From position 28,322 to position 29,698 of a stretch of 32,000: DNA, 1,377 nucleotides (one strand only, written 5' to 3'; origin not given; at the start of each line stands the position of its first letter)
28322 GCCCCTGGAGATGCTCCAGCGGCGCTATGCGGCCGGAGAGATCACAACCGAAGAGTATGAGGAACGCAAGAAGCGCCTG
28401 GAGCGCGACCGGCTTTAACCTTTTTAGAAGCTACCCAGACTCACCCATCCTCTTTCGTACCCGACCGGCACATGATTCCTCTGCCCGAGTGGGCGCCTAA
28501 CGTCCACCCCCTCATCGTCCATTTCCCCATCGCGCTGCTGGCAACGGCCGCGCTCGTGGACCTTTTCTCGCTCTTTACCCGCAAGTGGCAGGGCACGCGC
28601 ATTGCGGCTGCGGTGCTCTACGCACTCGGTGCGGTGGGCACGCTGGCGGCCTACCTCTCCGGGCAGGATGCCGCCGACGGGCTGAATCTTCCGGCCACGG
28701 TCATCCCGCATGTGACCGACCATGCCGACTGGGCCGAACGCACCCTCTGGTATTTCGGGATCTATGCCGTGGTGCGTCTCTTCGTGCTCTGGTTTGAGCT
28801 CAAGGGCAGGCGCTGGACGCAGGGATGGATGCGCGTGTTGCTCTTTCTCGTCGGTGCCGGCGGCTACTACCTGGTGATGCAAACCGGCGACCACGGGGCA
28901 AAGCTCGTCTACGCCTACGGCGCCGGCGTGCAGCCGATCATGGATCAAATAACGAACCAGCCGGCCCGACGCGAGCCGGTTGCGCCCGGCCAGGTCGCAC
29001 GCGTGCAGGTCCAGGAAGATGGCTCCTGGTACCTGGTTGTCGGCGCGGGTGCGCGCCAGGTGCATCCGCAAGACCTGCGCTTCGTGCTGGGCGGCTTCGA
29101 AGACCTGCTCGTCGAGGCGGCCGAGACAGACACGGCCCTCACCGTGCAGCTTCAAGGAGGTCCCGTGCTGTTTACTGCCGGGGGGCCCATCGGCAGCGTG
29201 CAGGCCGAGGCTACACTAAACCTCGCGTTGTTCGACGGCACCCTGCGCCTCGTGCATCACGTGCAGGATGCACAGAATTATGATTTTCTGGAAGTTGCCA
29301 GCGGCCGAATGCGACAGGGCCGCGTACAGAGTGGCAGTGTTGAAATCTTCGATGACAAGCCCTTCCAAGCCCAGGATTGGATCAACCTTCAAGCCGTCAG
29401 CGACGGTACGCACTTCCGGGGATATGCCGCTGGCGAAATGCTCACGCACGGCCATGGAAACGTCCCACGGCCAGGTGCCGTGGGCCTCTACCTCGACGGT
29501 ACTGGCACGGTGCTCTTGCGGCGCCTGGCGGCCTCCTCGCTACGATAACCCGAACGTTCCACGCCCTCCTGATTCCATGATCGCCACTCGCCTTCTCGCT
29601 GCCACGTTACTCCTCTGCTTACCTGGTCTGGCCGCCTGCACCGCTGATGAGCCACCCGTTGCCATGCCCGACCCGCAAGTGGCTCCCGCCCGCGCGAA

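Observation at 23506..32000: System-level hypothesis: an uncharacterised envelope copper-stress module assembled around CopA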

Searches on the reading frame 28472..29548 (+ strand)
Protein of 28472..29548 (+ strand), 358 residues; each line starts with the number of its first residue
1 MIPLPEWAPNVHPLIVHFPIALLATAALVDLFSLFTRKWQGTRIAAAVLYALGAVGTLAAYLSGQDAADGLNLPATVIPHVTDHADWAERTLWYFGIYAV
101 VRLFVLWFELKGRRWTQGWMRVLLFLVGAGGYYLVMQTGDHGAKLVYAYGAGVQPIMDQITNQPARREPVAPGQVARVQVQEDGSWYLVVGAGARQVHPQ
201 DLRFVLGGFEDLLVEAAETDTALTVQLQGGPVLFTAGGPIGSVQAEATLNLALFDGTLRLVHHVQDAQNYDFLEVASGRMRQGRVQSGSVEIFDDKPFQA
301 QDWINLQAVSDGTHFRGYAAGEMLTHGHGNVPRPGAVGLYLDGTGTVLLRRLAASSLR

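Call 5: search_protein_families(library=pfam, proteins=[window:28472-29548:+], max_evalue=0.01)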
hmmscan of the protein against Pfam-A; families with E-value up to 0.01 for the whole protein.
window:28472-29548:+ (358 aa): 1 family
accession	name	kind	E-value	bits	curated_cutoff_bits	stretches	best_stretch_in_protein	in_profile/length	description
PF09990.14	DUF2231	-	6.7e-14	52.6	26.4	1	10-155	3-139/139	Predicted membrane protein (DUF2231)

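Call 6: search_protein_families(library=ncbifam, proteins=[window:28472-29548:+], max_evalue=0.01)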
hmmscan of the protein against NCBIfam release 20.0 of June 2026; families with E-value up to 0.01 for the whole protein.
window:28472-29548:+ (358 aa): 0 families

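Call 8: find_encoding_contigs(protein=window:28472-29548:+, flank=10000, max_places=10)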
Protein window:28472-29548:+ (358 aa): no gene with exactly this product is on record in the collection.

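Call 9: find_homologous_proteins(query=window:28472-29548:+, max_evalue=0.001)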
Query window:28472-29548:+ (358 aa): 255 proteins with E <= 0.001 among 8000 candidates; the best 120 are listed.
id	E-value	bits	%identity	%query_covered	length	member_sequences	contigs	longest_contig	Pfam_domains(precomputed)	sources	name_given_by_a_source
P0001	5.9e-238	807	100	100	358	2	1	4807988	PF09990.15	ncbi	-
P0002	1.4e-170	585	73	100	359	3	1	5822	PF09990.15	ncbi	-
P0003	7.5e-163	560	70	100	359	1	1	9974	PF09990.15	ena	-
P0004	9.4e-156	536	67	100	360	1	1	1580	PF09990.15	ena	-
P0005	5.4e-155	534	66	100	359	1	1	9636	PF09990.15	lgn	-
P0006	1.4e-151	523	66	100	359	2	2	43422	PF09990.15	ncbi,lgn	-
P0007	2.2e-143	496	62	100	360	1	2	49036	PF09990.15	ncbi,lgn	-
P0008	2.9e-127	443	59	100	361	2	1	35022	PF09990.15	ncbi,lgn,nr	ncbi:MAG: hypothetical protein KatS3mg050_4782 [Litorilinea sp.]|nr:MAG: hypothetical protein KatS3m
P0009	4.6e-113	396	52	100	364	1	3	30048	PF09990.15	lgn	-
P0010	4.2e-112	393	53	100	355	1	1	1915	PF09990.15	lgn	-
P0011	1.5e-111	391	51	100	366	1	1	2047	PF09990.15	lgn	-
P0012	2.0e-111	391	51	100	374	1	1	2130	PF09990.15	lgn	-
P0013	2.6e-107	377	49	100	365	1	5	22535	PF09990.15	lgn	-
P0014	2.5e-106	374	50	100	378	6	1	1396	PF09990.15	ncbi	-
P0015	1.8e-104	368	51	99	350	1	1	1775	PF09990.15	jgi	jgi:uncharacterized membrane protein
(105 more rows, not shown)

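Call 11: find_related_loci(query=A1, collection=genome_contigs, flank=10000)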
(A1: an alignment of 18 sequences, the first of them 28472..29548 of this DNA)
Query A1 (358 aa) in genome_contigs; peptide patterns used: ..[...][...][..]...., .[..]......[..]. (x = any residue, [..] = any of these).
600 stretches matched a pattern (row limit reached: there are more); 352 encode a relative of the query (tblastn E <= 1e-3); the best 80 are kept; 80 distinct loci.
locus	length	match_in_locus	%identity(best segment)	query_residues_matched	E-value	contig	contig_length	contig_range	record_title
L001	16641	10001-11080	62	1-358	4e-147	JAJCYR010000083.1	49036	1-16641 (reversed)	MAG: Bacteroidota bacterium isolate OFTM240 OFTM240_82, whole genome shotgun sequence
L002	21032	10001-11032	42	4-358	7e-78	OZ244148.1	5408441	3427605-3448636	MAG: Rhodothermales bacterium isolate 74c7008a-8643-43fd-832e-2eb336472ec0 genome assembly, chromosome: 1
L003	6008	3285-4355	46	1-358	4e-76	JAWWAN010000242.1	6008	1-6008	MAG: Rhodothermales bacterium isolate HN15.bin.4 k141_625384_length_6008_cov_7.0000, whole genome shotgun sequence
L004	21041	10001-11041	40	1-358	7e-74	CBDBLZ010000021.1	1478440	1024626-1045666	MAG: Rhodothermales bacterium isolate bc4e8e4a-a39f-4cf4-9061-a3e341673bca genome assembly, contig: contig_21, whole gen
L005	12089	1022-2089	36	1-358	7e-73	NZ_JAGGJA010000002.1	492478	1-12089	Fodinibius salsisoli strain 1BSP15-2V2 NODE_2_length_492478_cov_47.019976, whole genome shotgun sequence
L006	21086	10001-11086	34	1-357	7e-73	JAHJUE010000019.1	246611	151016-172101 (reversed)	MAG: Bacteroidetes bacterium isolate OS_PC_MetaG.mb.9 OS_PC_MetaG.mb.9_k141_234560, whole genome shotgun sequence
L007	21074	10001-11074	36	1-358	5e-72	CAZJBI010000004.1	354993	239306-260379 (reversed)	MAG TPA_asm: uncultured Rhodohalobacter sp. isolate binchicken_co405_143 genome assembly, contig: NODE_17_length_354993_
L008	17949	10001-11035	39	1-349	1e-71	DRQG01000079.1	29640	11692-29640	MAG TPA_asm: Caldithrix abyssi isolate HyVt-577 HyVt-577_k145_372499, whole genome shotgun sequence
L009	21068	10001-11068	36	1-358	1e-70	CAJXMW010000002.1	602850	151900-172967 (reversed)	MAG TPA_asm: uncultured Aliifodinibius sp. isolate SRR6201609_bin.26_MetaBAT_v2.12.1_MAG genome assembly, contig: NODE_7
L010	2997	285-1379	42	4-353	3e-71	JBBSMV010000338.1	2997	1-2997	MAG: Rhodothermales bacterium isolate LS5_sbin.41 LS5_sbin.41_K_467863_L_2997_cov_36.0000, whole genome shotgun sequence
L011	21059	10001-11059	39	1-358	5e-67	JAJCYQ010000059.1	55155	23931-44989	MAG: Bacteroidota bacterium isolate OFTM130 OFTM130_58, whole genome shotgun sequence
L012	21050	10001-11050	38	1-352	3e-65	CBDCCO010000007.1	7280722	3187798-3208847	MAG: Vicinamibacterales bacterium isolate 33854e28-373d-43bf-a5c3-6fc065bbcf3f genome assembly, contig: contig_7, whole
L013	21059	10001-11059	38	1-352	3e-65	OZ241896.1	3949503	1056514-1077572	MAG: Vicinamibacterales bacterium isolate 33c84dbd-3a66-4f2e-aaf6-8813f582eb9b genome assembly, chromosome: 1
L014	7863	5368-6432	34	4-357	7e-65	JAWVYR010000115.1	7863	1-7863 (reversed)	MAG: Balneolaceae bacterium isolate HN14.bin.8 k141_737357_length_7863_cov_14.9856, whole genome shotgun sequence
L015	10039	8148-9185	35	1-350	2e-64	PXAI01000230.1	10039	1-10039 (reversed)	MAG: Balneolia bacterium isolate T3Sed10_203R1 T3-Sed10-C16447, whole genome shotgun sequence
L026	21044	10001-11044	29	1-354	7e-45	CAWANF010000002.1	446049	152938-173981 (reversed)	MAG: uncultured bacterium isolate MFD02923.bin.1.129 genome assembly, contig: contig_13679, whole genome shotgun sequenc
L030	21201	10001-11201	36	4-352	5e-34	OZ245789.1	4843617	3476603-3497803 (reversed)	MAG: Cyclobacteriaceae bacterium isolate 3247b84e-3584-4e25-958f-945ad3fef263 genome assembly, chromosome: 1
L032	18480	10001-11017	34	4-357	5e-60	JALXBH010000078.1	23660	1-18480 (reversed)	MAG: Calditrichia bacterium isolate T2_metabat2_scaf2bin.084 T2_NODE_1711_length_23660_cov_3.409383, whole genome shotgu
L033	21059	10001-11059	36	5-358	4e-63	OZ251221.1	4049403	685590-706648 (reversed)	MAG: bacterium isolate 32a2cbb7-c6c8-45cd-829d-ddd1ef6a6eb2 genome assembly, chromosome: 1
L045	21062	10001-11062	36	2-357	3e-64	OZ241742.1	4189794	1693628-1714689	MAG: Rhodothermales bacterium isolate 6e813d85-8f61-4035-a4a2-b9e8d494f84d genome assembly, chromosome: 1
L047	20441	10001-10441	43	4-154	7e-19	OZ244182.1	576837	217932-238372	MAG: Vicinamibacterales bacterium isolate 75c22ac9-0115-4f96-a872-047b451c91ea genome assembly, chromosome: 1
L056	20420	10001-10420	34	9-154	1e-16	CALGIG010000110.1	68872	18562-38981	MAG TPA_asm: uncultured Prolixibacteraceae bacterium isolate SRR3330205_bin.168_CONCOCT_v1.1_MAG genome assembly, contig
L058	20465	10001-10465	34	9-183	1e-16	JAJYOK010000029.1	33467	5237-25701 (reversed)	MAG: Bacteroidetes bacterium isolate DBS2-5.bin33 NODE_1000_length_33467_cov_8.383893, whole genome shotgun sequence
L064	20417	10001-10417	36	10-154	4e-15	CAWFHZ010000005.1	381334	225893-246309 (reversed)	MAG: uncultured Ignavibacteria bacterium isolate MFD02416.bin.1.322 genome assembly, contig: contig_15077, whole genome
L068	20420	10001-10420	39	10-153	1e-14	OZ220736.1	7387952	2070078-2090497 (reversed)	MAG: Vicinamibacterales bacterium isolate e96e4bd8-36b5-4932-a7c8-d2011ef2eb69 genome assembly, chromosome: 1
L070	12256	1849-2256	34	10-154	3e-14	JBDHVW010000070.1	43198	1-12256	MAG: Vulcanimicrobiota bacterium isolate AS-MICRO-3CA.307 NODE_3193_length_43198_cov_5.210367, whole genome shotgun sequ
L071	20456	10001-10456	33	3-150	3e-14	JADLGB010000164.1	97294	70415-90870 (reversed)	MAG: Candidatus Hydrogenedentota bacterium isolate SJ408 c_000000818273, whole genome shotgun sequence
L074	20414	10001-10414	34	9-154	4e-13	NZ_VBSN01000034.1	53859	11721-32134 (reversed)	Dyadobacter flavalbus strain NS28 NODE_26, whole genome shotgun sequence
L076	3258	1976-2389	32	9-154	6e-13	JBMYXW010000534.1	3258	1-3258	MAG: Chitinophagales bacterium isolate ME_XS_2208_bin_66 ME_XS_2208_bin_66_632, whole genome shotgun sequence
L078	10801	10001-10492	30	10-172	1e-12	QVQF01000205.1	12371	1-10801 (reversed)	MAG: Methylococcales bacterium isolate AMbin149 contig09456, whole genome shotgun sequence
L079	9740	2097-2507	33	12-153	1e-12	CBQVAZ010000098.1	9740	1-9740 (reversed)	MAG TPA_asm: uncultured Gemmatimonadaceae bacterium isolate SRR11839388_concoct_108 genome assembly, contig: ERZ27397410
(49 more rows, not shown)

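Call 14: find_encoding_contigs(protein=P0001, flank=10000, max_places=4)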
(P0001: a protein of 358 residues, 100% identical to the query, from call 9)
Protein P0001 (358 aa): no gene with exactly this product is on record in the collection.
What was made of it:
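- Tried and rejected: Exact look-ups of the window's P6 in the contig index found nothing (calls 8, 14).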

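Call 15: list_cluster_members(proteins=[window:28472-29548:+, window:23506-24369:-, window:27316-28092:+, window:28191-28418:+, window:29577-30086:+, window:24685-26124:-, window:26121-26843:-, window:20685-22787:+])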
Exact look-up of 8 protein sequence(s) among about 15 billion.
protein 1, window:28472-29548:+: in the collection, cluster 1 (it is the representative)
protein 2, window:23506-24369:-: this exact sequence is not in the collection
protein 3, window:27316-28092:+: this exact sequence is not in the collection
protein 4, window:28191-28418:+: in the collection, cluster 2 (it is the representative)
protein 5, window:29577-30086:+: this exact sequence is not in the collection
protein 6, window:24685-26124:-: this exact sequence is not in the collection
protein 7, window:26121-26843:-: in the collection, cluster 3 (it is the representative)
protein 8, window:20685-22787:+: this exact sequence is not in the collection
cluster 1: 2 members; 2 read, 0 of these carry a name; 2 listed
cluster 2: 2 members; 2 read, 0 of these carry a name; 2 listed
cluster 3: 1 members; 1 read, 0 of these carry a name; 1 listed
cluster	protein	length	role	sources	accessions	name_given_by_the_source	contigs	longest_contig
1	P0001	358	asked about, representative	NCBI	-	-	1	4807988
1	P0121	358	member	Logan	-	-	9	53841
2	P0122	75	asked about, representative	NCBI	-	-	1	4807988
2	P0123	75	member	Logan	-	-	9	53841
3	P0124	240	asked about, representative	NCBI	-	-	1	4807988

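Call 22: search_protein_families(library=pfam, proteins=[L045:7673-10000:+, L033:5573-8722:+, L007:13960-15453:+, L014:7495-7758:-, L007:4216-4989:+, L030:12395-12811:+, L032:9203-9976:+, L007:7188-8396:+, L008:15729-16865:-, L030:14006-14320:+], max_evalue=0.001)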
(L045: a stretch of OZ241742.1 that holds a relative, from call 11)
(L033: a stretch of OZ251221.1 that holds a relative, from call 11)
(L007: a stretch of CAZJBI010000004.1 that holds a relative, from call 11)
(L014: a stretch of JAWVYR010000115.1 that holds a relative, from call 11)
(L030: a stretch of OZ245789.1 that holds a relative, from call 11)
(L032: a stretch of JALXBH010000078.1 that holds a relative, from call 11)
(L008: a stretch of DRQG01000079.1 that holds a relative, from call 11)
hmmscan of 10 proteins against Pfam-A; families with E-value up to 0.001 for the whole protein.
L045:7673-10000:+ (775 aa): 4 families
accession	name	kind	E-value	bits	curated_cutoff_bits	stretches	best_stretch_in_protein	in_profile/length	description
PF00122.25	E1-E2_ATPase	-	8.2e-58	195.3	28.1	1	268-447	2-181/181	E1-E2 ATPase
PF00702.32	Hydrolase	-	2.6e-25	90.4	26.4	1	465-672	3-191/191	haloacid dehalogenase-like hydrolase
PF00403.32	HMA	-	3e-09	37.6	24.8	1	9-66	1-62/62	Heavy-metal-associated domain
PF08282.18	Hydrolase_3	-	0.00049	20.3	20.9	0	655-703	206-254/255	haloacid dehalogenase-like hydrolase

L033:5573-8722:+ (1049 aa): 1 family
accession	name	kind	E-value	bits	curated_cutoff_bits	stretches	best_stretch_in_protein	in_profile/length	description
PF00873.25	ACR_tran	-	2.9e-245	816.9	28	1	5-1027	1-1020/1021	AcrB/AcrD/AcrF family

L007:13960-15453:+ (497 aa): 4 families
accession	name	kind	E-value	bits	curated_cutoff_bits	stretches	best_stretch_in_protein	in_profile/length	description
PF16576.10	HlyD_D23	-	5.5e-83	277.9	30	1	127-349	2-214/214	Barrel-sandwich domain of CusB or HlyD membrane-fusion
PF13437.12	HlyD_3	-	3.9e-21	76.2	22.2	1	245-346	1-106/106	HlyD family secretion protein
PF19335.5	HMBD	-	1.1e-08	35.2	23.6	1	67-93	1-28/28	Heavy metal binding domain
PF16572.11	HlyD_D4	-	1.9e-05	24.9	26.4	1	176-238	4-53/55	Long alpha hairpin domain of cation efflux system protein, CusB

L014:7495-7758:- (87 aa): 0 families

L007:4216-4989:+ (257 aa): 1 family
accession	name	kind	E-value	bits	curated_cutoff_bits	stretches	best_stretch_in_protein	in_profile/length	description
PF05275.17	CopB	-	2.8e-76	256.2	27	1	44-257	2-208/208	Copper resistance protein B precursor (CopB)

L030:12395-12811:+ (138 aa): 2 families
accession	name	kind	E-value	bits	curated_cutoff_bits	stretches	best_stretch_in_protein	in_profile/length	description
PF13442.11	Cytochrome_CBB3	-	2.9e-14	53.6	27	1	53-133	2-68/68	Cytochrome C oxidase, cbb3-type, subunit III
PF00034.26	Cytochrom_C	-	9.1e-13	49.8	21.3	1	54-137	1-90/90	Cytochrome c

L032:9203-9976:+ (257 aa): 0 families

L007:7188-8396:+ (402 aa): 1 family
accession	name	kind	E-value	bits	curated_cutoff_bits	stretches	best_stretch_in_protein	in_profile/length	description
PF03773.19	ArsP_1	-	4.9e-55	187.2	32.3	1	15-311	10-293/294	Predicted permease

L008:15729-16865:- (378 aa): 0 families

L030:14006-14320:+ (104 aa): 0 families
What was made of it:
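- Nine sit within 300 bp downstream of a P1B-1 ATPase that carries an HMA domain (call 22).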

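Call 31: predict_structure(alignment_id=A1)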
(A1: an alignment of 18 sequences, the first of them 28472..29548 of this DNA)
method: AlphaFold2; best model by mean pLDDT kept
length: 358 residues; sequences in the alignment: 18
mean_pLDDT: 83.3   pTM: 0.75
mean pLDDT of the five models: 83.3, 83.2, 81.5, 79.0, 78.3
residues with pLDDT >= 90: 157; 70-90: 140; 50-70: 38; < 50: 23
segments of 3 or more residues with pLDDT < 50: 1-10, 157-166
pLDDT, mean of each block of 10 residues (from residue 1): 41 68 89 85 91 90 74 75 86 93 89 75 89 87 76 51 44 72 85 66 92 77 87 94 94 95 97 96 97 93 92 90 87 96 94 90
secondary structure, 60 per line:
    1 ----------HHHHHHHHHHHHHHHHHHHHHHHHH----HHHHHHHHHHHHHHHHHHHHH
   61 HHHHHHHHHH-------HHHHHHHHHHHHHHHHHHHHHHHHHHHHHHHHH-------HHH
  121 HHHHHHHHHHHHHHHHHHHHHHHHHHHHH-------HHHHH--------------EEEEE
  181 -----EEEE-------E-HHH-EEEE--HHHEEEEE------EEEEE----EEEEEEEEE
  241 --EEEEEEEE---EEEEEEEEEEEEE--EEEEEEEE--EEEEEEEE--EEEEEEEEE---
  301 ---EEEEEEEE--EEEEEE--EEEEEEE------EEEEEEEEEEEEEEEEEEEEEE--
elements in order: H11-35 H40-70 H78-110 H118-149 H157-161 E176-180 E186-189 E203-206 E212-216 E223-227 E232-240 E243-250 E254-266 E269-276 E279-286 E289-297 E304-311 E314-319 E322-328 E335-356
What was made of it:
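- Checked: The AF2 model has pLDDT 83 (call 31).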

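Call 33: fold_search(model_id=the predicted structure, library=pdb)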
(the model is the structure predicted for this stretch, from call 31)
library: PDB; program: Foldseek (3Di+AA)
matches with E <= 10: 1356; with E <= 0.001: 410
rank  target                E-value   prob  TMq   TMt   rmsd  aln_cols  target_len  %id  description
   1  4b1m_C                4.3e-10  1.00  0.36  0.75   3.0       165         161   14  CARBOHYDRATE BINDING MODULE CBM66 FROM BACILLUS SUBTILIS (released 2012-12-12)
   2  4azz_A                7.3e-10  1.00  0.36  0.74   2.9       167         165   16  Carbohydrate binding module CBM66 from Bacillus subtilis (released 2012-07-25)
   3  4b1m_A                1.1e-09  1.00  0.36  0.73   3.0       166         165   15  CARBOHYDRATE BINDING MODULE CBM66 FROM BACILLUS SUBTILIS (released 2012-12-12)
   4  4b1l                  1.9e-09  1.00  0.36  0.73   3.0       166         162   15  CARBOHYDRATE BINDING MODULE CBM66 FROM BACILLUS SUBTILIS (released 2012-12-12)
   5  4b1m_B                3.7e-09  1.00  0.36  0.74   3.1       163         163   15  CARBOHYDRATE BINDING MODULE CBM66 FROM BACILLUS SUBTILIS (released 2012-12-12)
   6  3d6e_A                2.5e-07  1.00  0.35  0.62   4.7       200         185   12  Crystal structure of the engineered 1,3-1,4-beta-glucanase protein from Bacillus licheniformis (released 2009-05-19)
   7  8a9y_E                8.2e-07  1.00  0.32  0.24  11.2       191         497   12  Substrate-free levan utilisation machinery (utilisome) (released 2023-06-07)
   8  6r3u_A                8.7e-07  1.00  0.32  0.24  11.2       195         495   13  Endo-levanase BT1760 mutant E221A from Bacteroides thetaiotaomicron complexed with levantetraose (released 2019-06-19)
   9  1byh_A                9.1e-07  1.00  0.39  0.61   4.6       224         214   10  MOLECULAR AND ACTIVE-SITE STRUCTURE OF A BACILLUS (1-3,1-4)-BETA-GLUCANASE (released 1993-10-31)
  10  3fby_A                1.1e-06  1.00  0.33  0.23   9.1       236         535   10  The crystal structure of the signature domain of cartilage oligomeric matrix protein. (released 2009-06-23)
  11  1u0a_A                1.2e-06  1.00  0.37  0.57   4.6       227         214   11  Crystal structure of the engineered beta-1,3-1,4-endoglucanase H(A16-M) in complex with beta-glucan tetrasaccharide (released 2005-09-06)
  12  9qcm_A                1.4e-06  1.00  0.32  0.11  23.4       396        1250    7  Botulinum neurotoxin type B1, 14-subunit, Large Progenitor Toxin Complex (L-PTC) (released 2025-09-10)
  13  3zr5_A                1.5e-06  1.00  0.41  0.24   3.1       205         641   10  STRUCTURE OF GALACTOCEREBROSIDASE FROM MOUSE (released 2011-09-28)
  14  3v0c                  1.8e-06  1.00  0.33  0.11  28.3       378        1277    7  4.3 angstrom crystal structure of an inactive BoNT/A (E224Q/R363A/Y366F) (released 2012-03-14)
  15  1mac_A                1.9e-06  1.00  0.37  0.59   4.0       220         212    9  CRYSTAL STRUCTURE AND SITE-DIRECTED MUTAGENESIS OF BACILLUS MACERANS ENDO-1,3-1,4-BETA-GLUCANASE (released 1995-02-27)
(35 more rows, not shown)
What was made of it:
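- On ConA-like / DUF1080 (3-keto-disaccharide hydrolase) beta-sandwich: The fold criterion is met: Foldseek matches CBM66 and GH16 at E 4e-10 to 1e-6 (call 33).
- Checked: Foldseek matches CBM66/GH16, E 4e-10 (call 33).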

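Call 39: search_solved_structures(query=A1, max_evalue=10, show_alignments=1)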
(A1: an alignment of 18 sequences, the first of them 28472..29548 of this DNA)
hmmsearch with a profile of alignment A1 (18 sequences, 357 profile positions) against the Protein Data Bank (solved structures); distinct sequences matched with E-value up to 10: 6.
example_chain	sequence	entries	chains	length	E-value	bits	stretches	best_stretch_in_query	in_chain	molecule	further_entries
4azz_A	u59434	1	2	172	0.038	16.3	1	276-340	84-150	LEVANASE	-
4b1l_A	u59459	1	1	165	0.039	16.2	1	276-340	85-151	LEVANASE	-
4b1m_A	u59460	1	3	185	0.05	15.9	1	276-340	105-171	LEVANASE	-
8bvg_A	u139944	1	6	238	0.84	11.8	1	218-266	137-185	BrUSSLEE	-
4n3d_A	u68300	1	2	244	1.4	11.1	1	219-266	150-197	Green fluorescent protein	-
4z4m_A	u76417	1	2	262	1.8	10.8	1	142-266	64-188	Green fluorescent protein,Tax1-binding protein 1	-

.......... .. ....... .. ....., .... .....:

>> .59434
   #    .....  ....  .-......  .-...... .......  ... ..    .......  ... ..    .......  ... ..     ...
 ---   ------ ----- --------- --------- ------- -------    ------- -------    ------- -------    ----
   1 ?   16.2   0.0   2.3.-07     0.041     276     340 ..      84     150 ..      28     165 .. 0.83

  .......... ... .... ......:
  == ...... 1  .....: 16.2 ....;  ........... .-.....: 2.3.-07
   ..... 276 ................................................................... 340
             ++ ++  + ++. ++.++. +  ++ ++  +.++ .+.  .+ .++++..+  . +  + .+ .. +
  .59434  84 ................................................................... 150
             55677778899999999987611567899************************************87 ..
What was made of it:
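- Tried and rejected: A profile of the P6 family against PDB sequences gave only the weak CBM66 match (call 39).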
